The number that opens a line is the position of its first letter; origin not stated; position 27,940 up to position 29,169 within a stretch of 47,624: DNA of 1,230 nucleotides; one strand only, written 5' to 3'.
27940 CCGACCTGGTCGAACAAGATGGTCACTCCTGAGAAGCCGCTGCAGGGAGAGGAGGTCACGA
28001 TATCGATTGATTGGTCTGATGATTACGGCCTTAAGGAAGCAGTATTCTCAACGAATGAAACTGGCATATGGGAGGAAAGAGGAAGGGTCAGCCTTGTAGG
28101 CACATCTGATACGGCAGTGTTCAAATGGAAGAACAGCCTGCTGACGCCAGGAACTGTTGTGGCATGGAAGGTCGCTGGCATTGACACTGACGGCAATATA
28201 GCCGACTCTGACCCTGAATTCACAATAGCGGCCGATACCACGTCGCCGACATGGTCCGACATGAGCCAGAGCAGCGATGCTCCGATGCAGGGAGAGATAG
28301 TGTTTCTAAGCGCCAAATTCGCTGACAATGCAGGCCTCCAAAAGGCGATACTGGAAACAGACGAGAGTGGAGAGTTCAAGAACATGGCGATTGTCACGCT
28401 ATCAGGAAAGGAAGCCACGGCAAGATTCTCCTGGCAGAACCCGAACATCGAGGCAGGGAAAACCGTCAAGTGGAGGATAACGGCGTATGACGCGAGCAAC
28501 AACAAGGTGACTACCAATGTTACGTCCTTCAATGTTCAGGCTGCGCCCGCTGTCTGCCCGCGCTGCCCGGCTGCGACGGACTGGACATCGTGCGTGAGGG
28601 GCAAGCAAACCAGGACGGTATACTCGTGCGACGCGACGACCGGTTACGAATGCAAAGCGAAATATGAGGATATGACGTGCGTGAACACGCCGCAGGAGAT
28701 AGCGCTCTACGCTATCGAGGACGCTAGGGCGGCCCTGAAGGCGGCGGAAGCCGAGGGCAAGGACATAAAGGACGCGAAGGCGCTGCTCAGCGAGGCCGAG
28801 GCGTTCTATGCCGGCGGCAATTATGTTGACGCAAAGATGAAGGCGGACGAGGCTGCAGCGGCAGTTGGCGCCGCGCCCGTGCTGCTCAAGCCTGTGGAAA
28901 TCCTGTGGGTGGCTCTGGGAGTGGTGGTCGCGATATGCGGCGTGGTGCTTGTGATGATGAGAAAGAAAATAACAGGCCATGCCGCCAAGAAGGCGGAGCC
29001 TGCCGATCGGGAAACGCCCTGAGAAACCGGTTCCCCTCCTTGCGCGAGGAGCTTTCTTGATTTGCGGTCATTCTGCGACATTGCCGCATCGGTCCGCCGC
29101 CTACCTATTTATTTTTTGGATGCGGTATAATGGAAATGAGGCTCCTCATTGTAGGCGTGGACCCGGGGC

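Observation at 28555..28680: Recurrent ~42-aa juxtamembrane cysteine module with a thrombospondin-type-1-like core (W-S/T-x-C-x2-G-x-Q-x-R-x2-Y-x-C) in five archaeal surface proteins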

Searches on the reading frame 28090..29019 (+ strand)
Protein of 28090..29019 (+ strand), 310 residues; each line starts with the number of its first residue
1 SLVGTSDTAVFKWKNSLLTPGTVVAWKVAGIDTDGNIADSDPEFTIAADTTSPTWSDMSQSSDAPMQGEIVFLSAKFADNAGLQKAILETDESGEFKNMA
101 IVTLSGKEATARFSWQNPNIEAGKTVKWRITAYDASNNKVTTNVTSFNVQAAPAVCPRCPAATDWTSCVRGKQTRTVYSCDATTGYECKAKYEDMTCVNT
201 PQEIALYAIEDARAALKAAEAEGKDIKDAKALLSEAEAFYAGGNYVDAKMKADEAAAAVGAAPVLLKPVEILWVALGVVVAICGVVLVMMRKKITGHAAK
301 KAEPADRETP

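Call 10: find_homologous_proteins(query=window:28090-29019:+, max_evalue=0.001)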
Query window:28090-29019:+: 7240 candidates shared short words with the query, none scored E <= 0.001.
